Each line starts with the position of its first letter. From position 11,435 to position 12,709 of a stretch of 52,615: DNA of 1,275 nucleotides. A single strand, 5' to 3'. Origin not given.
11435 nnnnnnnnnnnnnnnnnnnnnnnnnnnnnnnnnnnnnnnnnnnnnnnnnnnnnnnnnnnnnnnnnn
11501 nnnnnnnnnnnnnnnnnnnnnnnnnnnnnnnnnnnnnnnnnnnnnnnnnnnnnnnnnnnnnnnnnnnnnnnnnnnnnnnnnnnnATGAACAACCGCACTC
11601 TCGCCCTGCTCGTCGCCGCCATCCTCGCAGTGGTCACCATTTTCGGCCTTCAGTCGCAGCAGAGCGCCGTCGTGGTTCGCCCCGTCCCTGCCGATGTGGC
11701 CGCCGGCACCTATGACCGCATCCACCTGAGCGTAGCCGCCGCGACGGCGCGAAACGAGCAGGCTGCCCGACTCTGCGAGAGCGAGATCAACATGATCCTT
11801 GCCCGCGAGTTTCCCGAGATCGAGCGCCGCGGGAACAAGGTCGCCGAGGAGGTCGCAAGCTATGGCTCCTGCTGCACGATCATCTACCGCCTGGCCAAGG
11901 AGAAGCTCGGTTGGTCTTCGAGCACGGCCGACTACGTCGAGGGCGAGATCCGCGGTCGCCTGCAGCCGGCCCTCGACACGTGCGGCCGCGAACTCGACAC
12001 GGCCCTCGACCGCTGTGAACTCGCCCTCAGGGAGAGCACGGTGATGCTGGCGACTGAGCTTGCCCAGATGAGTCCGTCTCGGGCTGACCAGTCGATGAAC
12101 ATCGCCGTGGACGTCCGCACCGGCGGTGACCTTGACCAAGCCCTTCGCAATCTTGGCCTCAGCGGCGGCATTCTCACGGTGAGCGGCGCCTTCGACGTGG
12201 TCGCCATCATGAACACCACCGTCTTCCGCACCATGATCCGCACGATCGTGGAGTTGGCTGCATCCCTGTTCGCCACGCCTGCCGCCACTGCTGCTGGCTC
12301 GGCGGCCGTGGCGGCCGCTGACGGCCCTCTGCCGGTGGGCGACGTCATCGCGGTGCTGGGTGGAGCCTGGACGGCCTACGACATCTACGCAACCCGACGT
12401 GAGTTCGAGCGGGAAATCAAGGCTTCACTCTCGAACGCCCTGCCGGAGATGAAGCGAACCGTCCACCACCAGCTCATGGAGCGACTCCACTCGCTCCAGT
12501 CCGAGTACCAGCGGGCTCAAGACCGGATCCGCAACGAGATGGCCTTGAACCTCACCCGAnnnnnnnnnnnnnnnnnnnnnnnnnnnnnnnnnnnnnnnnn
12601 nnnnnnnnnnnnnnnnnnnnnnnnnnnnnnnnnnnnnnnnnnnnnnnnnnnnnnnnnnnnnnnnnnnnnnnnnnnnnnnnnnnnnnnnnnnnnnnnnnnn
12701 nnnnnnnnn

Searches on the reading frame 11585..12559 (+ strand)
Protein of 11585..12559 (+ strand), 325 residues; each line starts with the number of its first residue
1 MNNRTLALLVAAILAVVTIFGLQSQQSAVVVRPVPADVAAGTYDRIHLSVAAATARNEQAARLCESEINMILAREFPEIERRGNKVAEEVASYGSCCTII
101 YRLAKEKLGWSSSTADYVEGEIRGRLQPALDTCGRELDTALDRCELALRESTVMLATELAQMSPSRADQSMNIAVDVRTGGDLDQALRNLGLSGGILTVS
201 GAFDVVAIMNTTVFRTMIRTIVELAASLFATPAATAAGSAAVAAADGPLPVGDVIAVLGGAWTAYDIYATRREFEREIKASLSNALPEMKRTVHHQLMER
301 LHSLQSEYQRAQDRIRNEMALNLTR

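Call 6: search_protein_families(library=pfam, proteins=[window:11585-12559:+], max_evalue=0.001)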
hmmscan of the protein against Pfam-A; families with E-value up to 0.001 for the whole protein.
window:11585-12559:+ (325 aa): 0 families

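Call 8: search_protein_families(library=padloc, proteins=[window:11585-12559:+], max_evalue=0.01)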
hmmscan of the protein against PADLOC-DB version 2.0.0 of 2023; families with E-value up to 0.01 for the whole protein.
window:11585-12559:+ (325 aa): 1 family
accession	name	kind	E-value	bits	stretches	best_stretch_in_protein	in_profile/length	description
PDLC03841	LeoBC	-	0.0015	15.7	1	212-319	454-564/601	-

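Call 34: search_protein_families(library=pfam, proteins=[window:11585-12559:+], max_evalue=1)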
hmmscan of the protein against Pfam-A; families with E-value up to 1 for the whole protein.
window:11585-12559:+ (325 aa): 2 families
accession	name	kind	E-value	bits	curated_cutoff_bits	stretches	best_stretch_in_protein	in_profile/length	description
PF15556.11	Zwint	-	0.11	12.5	29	1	267-317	71-123/252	ZW10 interactor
PF12693.12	GspL_C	-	0.53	10.6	29.6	1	254-309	19-76/158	GspL periplasmic domain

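Call 85: find_homologous_proteins(query=A5, max_evalue=0.001)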
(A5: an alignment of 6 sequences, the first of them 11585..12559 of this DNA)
Query A5 (6 sequences) (325 aa, profile of the alignment): 58 proteins with E <= 0.001 among 8000 candidates.
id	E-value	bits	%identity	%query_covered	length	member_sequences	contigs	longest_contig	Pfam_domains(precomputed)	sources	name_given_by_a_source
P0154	2.5e-171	587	100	100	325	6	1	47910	-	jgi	jgi:hypothetical protein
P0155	4.5e-163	560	63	99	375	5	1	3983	-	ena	-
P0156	8.3e-161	553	80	100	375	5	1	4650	-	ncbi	-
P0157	8.6e-161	553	67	99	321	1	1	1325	-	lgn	-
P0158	1.9e-160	551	70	100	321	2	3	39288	-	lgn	-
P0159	2.0e-157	541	70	100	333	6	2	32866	-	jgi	jgi:hypothetical protein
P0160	2.7e-157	541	70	100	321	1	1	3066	-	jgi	jgi:hypothetical protein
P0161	8.2e-157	539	70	100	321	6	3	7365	-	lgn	-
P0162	8.0e-156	536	72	100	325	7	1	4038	-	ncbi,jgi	jgi:hypothetical protein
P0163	3.0e-155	534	71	100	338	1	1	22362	-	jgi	jgi:hypothetical protein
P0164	3.8e-155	534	70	100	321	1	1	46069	-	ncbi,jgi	jgi:hypothetical protein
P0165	5.9e-155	533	69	100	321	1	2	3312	-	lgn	-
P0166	1.8e-154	532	68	100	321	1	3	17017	-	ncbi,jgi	jgi:hypothetical protein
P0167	3.3e-154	531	72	100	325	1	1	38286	-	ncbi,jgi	jgi:hypothetical protein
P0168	1.9e-153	528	69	100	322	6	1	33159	-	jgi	jgi:hypothetical protein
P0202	2.1e-113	397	46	99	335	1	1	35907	-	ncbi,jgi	jgi:hypothetical protein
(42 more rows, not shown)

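Call 86: find_encoding_contigs(protein=P0202, flank=10000, max_places=2)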
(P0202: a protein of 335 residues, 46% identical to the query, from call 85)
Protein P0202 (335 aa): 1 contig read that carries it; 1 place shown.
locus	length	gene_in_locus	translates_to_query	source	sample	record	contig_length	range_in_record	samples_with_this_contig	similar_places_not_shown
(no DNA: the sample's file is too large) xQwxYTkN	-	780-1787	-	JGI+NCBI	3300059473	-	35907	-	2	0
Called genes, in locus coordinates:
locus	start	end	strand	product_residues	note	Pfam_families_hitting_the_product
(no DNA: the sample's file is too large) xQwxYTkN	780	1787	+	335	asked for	-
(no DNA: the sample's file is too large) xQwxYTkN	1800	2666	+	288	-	-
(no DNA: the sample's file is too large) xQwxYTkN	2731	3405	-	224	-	PF07638:Sigma70_ECF, PF08281:Sigma70_r4_2 (weak)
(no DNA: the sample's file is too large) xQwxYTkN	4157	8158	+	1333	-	PF00069:Pkinase, PF07714:PK_Tyr_Ser-Thr, PF01636:APH (faint), PF06293:Kdo (weak), PF03109:ABC1 (weak), PF08305:NPCBM, PF00059:Lectin_C, PF03781:FGE-sulfatase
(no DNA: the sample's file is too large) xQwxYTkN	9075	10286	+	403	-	-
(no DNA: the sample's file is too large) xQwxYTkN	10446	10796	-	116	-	-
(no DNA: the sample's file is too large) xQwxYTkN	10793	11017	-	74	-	PF14255:Zn_ribbon_21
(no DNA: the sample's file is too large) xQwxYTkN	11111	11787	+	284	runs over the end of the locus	PF01738:DLH, PF00326:Peptidase_S9 (faint)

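Call 87: find_encoding_contigs(protein=P0164, flank=10000, max_places=2)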
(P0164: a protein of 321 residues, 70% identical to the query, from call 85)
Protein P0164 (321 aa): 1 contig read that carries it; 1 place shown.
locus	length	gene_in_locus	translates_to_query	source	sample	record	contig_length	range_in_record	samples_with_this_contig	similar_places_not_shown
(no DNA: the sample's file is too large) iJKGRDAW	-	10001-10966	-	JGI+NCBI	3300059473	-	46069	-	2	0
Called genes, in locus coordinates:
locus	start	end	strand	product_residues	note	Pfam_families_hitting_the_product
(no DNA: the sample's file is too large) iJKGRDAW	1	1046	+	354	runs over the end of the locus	-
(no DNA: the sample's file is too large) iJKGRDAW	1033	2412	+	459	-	PF02518:HATPase_c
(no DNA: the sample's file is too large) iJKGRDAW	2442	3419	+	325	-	-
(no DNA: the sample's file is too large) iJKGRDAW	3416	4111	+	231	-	-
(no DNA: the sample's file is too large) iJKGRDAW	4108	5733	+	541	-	-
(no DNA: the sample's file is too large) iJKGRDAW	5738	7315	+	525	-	-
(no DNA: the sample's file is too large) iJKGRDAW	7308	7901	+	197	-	PF13353:Fer4_12, PF04055:Radical_SAM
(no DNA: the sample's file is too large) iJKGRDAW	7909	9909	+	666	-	-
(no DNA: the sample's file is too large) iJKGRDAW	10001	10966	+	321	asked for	-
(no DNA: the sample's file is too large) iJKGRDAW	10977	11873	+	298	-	-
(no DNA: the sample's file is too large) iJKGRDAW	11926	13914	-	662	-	-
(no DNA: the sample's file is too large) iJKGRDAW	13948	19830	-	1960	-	PF13191:AAA_16, PF13401:AAA_22 (weak)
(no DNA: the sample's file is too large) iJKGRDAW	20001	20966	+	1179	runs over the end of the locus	PF00176:SNF2-rel_dom, PF00270:DEAD, PF04851:ResIII, PF00271:Helicase_C, PF13020:NOV_C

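Call 106: search_solved_structures(query=A5, max_evalue=10)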
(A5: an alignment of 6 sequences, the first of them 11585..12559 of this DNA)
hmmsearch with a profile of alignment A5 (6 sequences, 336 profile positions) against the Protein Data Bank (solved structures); distinct sequences matched with E-value up to 10: 8.
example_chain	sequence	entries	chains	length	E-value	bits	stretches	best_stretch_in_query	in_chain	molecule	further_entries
5ol5_A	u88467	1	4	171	0.42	12.7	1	233-266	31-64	DNA polymerase III subunit alpha,DNA polymerase III subunit alpha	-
6pig_J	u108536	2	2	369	0.68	12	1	216-271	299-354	TniQ monomer 2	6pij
6pif_J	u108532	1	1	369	1.2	11.2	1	216-268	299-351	TniQ monomer 2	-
3qni_A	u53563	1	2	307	1.6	10.7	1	121-161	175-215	Protein kinase C and casein kinase substrate in neurons protein 1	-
3hai_A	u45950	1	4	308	1.6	10.7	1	121-161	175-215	human PACSIN1 F-BAR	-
3hah_A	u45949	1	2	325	1.8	10.6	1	121-161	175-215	human PACSIN1 F-BAR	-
3q84_A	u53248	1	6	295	1.9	10.5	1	121-161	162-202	Protein kinase C and casein kinase substrate in neurons protein 1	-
4mmo_A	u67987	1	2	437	2.2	10.3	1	194-234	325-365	Sso-CP2 metallo-carboxypetidase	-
